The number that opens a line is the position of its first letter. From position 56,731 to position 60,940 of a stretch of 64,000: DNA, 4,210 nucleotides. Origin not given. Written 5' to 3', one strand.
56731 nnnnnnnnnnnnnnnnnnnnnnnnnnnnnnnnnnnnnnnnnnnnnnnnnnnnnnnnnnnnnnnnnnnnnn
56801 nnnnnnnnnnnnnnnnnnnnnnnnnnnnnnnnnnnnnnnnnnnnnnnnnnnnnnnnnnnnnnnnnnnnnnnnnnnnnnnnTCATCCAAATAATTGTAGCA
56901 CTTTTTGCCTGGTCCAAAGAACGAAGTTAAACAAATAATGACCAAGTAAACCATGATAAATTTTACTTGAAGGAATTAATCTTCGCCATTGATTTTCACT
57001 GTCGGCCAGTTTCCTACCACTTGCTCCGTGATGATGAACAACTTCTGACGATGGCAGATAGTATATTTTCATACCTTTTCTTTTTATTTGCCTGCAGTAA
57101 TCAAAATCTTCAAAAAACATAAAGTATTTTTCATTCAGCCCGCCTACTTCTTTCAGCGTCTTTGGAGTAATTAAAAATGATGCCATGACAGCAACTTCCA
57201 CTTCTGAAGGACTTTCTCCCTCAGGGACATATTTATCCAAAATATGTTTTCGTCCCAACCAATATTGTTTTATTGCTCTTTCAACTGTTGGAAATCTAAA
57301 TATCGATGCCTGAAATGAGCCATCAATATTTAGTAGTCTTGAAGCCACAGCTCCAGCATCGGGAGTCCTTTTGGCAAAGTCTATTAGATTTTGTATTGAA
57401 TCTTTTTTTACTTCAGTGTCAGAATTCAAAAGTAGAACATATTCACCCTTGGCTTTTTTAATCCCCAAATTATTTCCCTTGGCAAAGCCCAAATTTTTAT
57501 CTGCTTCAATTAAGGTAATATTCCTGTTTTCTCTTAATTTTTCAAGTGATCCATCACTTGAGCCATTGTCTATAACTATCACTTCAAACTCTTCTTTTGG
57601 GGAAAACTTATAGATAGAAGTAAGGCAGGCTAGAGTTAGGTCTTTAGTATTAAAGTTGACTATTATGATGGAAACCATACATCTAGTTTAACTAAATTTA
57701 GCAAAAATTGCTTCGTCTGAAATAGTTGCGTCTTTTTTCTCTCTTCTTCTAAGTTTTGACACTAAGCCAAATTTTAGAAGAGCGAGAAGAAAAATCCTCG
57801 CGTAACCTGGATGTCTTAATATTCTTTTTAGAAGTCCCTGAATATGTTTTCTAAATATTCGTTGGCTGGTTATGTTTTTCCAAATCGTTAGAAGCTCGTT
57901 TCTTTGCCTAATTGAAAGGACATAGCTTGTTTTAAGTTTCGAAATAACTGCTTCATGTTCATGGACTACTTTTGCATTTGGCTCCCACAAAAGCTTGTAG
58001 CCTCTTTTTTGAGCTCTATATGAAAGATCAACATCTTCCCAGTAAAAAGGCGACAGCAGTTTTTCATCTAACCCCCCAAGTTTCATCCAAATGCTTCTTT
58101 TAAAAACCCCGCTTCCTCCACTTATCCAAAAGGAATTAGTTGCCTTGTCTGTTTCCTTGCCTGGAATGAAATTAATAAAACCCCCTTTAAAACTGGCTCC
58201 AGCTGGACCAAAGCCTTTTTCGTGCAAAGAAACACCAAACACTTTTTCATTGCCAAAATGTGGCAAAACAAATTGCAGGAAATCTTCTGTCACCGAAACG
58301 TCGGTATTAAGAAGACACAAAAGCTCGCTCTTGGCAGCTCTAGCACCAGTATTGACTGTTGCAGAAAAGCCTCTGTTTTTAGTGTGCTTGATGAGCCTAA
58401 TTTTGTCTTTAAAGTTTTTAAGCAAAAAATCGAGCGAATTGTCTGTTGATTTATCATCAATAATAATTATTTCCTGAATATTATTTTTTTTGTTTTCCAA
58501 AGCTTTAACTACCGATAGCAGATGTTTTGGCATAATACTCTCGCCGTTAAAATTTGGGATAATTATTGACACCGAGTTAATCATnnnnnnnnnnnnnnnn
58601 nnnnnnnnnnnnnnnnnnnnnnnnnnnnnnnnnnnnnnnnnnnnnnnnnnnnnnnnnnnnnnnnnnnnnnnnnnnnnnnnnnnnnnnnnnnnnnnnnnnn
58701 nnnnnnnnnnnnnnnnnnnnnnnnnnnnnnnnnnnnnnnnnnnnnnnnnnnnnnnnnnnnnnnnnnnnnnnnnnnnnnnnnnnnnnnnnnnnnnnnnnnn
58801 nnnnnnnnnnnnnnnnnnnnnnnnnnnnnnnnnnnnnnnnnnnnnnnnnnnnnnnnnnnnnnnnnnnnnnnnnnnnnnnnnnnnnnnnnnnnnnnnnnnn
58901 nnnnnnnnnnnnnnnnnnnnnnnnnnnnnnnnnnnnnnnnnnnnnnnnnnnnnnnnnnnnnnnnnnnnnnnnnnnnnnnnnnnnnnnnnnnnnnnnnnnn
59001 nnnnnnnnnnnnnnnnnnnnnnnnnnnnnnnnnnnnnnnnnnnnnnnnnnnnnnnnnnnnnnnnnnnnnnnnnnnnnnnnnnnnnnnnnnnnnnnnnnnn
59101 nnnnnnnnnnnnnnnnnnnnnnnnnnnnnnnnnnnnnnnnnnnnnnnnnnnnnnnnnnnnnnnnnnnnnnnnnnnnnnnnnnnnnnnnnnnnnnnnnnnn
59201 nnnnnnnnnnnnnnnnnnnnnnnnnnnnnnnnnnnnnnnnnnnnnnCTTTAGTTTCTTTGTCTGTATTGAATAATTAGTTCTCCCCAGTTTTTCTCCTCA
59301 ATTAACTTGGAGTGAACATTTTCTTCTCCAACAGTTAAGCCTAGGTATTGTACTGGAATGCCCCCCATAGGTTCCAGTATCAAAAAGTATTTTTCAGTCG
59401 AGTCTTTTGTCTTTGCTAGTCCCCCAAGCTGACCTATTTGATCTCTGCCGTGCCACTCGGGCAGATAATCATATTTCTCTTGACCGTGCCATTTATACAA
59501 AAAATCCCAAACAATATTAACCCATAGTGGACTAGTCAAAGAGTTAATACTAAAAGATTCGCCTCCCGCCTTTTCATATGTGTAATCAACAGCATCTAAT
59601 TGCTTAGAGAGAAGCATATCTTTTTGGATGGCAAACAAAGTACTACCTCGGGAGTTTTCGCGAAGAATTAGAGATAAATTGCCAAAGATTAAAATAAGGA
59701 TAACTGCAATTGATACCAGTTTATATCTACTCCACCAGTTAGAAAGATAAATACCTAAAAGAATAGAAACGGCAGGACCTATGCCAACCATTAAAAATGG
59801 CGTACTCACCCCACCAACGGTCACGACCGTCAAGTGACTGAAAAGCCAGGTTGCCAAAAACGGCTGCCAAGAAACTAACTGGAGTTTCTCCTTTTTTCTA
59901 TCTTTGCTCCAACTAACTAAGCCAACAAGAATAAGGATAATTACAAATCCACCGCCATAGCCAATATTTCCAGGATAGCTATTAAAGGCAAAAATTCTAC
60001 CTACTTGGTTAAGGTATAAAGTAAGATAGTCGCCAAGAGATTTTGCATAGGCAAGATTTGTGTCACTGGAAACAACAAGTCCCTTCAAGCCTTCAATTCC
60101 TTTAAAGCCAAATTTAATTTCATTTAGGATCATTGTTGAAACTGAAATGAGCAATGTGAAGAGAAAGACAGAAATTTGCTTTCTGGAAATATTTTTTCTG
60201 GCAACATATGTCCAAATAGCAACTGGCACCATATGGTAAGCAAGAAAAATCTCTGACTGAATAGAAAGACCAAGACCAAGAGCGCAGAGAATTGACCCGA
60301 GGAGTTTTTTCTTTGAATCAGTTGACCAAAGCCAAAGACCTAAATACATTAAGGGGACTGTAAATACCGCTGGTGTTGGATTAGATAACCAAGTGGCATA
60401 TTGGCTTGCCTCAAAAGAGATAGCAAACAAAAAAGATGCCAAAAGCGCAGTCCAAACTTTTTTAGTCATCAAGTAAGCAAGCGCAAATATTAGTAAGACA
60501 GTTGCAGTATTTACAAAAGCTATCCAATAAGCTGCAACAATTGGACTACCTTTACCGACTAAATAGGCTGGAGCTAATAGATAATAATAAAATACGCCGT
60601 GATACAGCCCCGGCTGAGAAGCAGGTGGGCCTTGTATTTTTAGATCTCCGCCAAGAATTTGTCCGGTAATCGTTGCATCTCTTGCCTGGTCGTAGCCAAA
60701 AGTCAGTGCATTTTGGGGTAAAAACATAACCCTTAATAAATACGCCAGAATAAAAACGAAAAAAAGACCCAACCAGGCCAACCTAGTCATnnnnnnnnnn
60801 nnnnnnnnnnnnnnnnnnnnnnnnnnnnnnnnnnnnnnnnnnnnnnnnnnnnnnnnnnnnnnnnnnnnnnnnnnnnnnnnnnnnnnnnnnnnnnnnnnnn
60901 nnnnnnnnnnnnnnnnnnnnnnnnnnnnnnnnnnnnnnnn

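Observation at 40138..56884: Seven-fold expansion of PMT/ArnT-like GT-C glycosyltransferases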

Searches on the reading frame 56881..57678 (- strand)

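Call 10: search_protein_families(library=pfam, proteins=[window:56881-57678:-], max_evalue=0.001)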
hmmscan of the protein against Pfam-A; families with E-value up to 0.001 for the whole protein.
window:56881-57678:- (265 aa): 4 families
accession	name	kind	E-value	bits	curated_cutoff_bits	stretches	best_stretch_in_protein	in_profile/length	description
PF00535.33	Glycos_transf_2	-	2.7e-27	96.2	23.3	1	3-126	1-127/168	Glycosyl transferase family 2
PF13641.12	Glyco_tranf_2_3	-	8e-16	59.2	27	1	2-233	3-226/230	Glycosyltransferase like family 2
PF10111.15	Glyco_tranf_2_2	-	8.4e-10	39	27.3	1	24-201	24-202/276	Glycosyltransferase like family 2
PF13632.12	Glyco_trans_2_3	-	9.1e-06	26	27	1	80-237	1-142/198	Glycosyl transferase family group 2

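Call 49: search_protein_families(library=ncbifam, proteins=[window:56881-57678:-], max_evalue=0.00001)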
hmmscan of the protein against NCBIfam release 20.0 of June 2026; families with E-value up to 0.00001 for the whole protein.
window:56881-57678:- (265 aa): 14 families
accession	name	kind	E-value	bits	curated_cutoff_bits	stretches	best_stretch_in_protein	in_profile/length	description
TIGR03965.1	mycofact_glyco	equivalog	4.9e-19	68.6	280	1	2-218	76-283/467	mycofactocin biosynthesis glycosyltransferase MftF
TIGR01556.1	rhamnosyltran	subfamily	7.2e-17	61.5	200.55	1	9-223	3-208/281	rhamnosyltransferase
NF041875.1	EPS_EpsD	equivalog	7.1e-15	55.2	370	1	2-216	1-207/325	exopolysaccharide biosynthesis glycosyltransferase EpsD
TIGR04283.1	glyco_like_mftF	equivalog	2.6e-14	53.3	182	1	2-110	1-106/221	TIGR04283 family arsenosugar biosynthesis glycosyltransferase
TIGR03937.1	PgaC_IcaA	equivalog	4.9e-13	48.8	422.3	1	1-112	46-160/407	poly-beta-1,6-N-acetyl-D-glucosamine synthase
NF007482.0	PRK10073.1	equivalog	1.5e-12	47.2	423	1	2-104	8-112/334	glycosyltransferase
NF038302.1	EPS_HpsE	equivalog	4.4e-12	45.6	300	1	3-216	4-223/307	hormogonium polysaccharide biosynthesis glycosyltransferase HpsE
TIGR03111.1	glyc2_xrt_Gpos1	hypoth_equivalog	1.7e-11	43.6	363.95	1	2-114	51-168/439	TIGR03111 family XrtG-associated glycosyltransferase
NF038299.1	EPS_HpsN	equivalog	2.2e-11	43.3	425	1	2-117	3-121/317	hormogonium polysaccharide biosynthesis glycosyltransferase HpsN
NF047683.1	TeichurnBiosyTuaG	equivalog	2.7e-11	43.6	400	1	2-109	8-118/252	teichuronic acid biosynthesis protein TuaG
TIGR04242.1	nodulat_NodC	equivalog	1.8e-09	37.1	550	1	2-115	50-168/395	chitooligosaccharide synthase NodC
TIGR04009.1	wcaE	equivalog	2.4e-09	36.9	369.2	1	1-118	2-123/248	colanic acid biosynthesis glycosyltransferase WcaE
NF050050.1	ProtGlycPglI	equivalog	2.3e-07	30.5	500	1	2-104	4-110/306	GalNAc(5)-diNAcBac-PP-undecaprenol beta-1,3-glucosyltransferase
NF047588.1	GlcsyltransPgfSStrep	equivalog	8.2e-06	25.2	500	1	2-101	3-109/308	glycosyltransferase PgfS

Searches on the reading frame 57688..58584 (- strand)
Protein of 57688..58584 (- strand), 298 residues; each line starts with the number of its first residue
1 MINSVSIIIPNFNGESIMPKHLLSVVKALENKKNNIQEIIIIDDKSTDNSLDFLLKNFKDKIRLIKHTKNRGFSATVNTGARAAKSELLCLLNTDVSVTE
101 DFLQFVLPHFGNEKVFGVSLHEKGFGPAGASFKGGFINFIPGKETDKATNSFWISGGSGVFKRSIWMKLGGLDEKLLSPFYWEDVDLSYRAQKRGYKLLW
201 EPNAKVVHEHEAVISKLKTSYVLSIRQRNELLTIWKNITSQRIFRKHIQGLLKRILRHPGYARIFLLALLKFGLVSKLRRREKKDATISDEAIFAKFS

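Call 10: search_protein_families(library=pfam, proteins=[window:57688-58584:-], max_evalue=0.001)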
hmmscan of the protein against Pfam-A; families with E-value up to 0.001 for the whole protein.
window:57688-58584:- (298 aa): 4 families
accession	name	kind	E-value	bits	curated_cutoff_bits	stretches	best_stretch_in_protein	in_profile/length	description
PF00535.33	Glycos_transf_2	-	3.5e-21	76.3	23.3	1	6-115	1-111/168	Glycosyl transferase family 2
PF13641.12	Glyco_tranf_2_3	-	3.4e-11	44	27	1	5-212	3-215/230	Glycosyltransferase like family 2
PF10111.15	Glyco_tranf_2_2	-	9.6e-08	32.3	27.3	1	34-104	27-100/276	Glycosyltransferase like family 2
PF13632.12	Glyco_trans_2_3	-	0.00022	21.6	27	1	151-235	69-129/198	Glycosyl transferase family group 2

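Call 49: search_protein_families(library=ncbifam, proteins=[window:57688-58584:-], max_evalue=0.00001)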
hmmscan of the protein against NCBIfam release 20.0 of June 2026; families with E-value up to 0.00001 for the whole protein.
window:57688-58584:- (298 aa): 14 families
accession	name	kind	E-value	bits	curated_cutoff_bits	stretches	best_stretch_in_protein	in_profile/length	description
TIGR03965.1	mycofact_glyco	equivalog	4.1e-25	88.6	280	2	3-116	74-185/467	mycofactocin biosynthesis glycosyltransferase MftF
TIGR03937.1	PgaC_IcaA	equivalog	2.5e-18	66.2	422.3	1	3-116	45-156/407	poly-beta-1,6-N-acetyl-D-glucosamine synthase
NF041875.1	EPS_EpsD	equivalog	5.9e-17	62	370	1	5-105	1-99/325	exopolysaccharide biosynthesis glycosyltransferase EpsD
TIGR04283.1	glyco_like_mftF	equivalog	4.4e-13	49.3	182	1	5-118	1-109/221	TIGR04283 family arsenosugar biosynthesis glycosyltransferase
NF007482.0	PRK10073.1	equivalog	1.1e-11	44.3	423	1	3-102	6-102/334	glycosyltransferase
NF038299.1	EPS_HpsN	equivalog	1e-10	41.1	425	0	4-112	2-108/317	hormogonium polysaccharide biosynthesis glycosyltransferase HpsN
TIGR01556.1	rhamnosyltran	subfamily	2.6e-10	40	200.55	1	33-209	18-201/281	rhamnosyltransferase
NF038302.1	EPS_HpsE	equivalog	1.7e-08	33.8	300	1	5-104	3-105/307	hormogonium polysaccharide biosynthesis glycosyltransferase HpsE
NF047588.1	GlcsyltransPgfSStrep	equivalog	1.9e-08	33.9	500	1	5-102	3-102/308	glycosyltransferase PgfS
NF047683.1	TeichurnBiosyTuaG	equivalog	2.6e-08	33.8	400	1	4-104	7-105/252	teichuronic acid biosynthesis protein TuaG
NF050819.1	PolSacchBiosHfsG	equivalog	3.7e-07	29.6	500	0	5-104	14-111/302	polysaccharide biosynthesis protein HfsG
NF053739.1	GlytfEpsEBac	equivalog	5.7e-07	28.8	450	1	5-102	3-100/265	glycosyltransferase EpsE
NF007986.1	PRK10714.1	equivalog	9.5e-07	28.1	529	1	2-97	5-102/316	undecaprenyl-phosphate 4-deoxy-4-formamido-L-arabinose transferase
NF050050.1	ProtGlycPglI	equivalog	4.2e-06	26.3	500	1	4-120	3-120/306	GalNAc(5)-diNAcBac-PP-undecaprenol beta-1,3-glucosyltransferase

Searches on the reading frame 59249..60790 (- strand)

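Call 10: search_protein_families(library=pfam, proteins=[window:59249-60790:-], max_evalue=0.001)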
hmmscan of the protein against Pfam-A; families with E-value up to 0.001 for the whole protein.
window:59249-60790:- (513 aa): 0 families

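Call 33: search_protein_families(library=pfam, proteins=[window:59249-60790:-], max_evalue=0.05)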
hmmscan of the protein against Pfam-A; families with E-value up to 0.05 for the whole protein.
window:59249-60790:- (513 aa): 1 family
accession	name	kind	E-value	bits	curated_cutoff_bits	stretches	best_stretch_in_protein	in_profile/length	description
PF02366.24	PMT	-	0.0031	17.5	22.7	1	63-222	62-233/245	Dolichyl-phosphate-mannose-protein mannosyltransferase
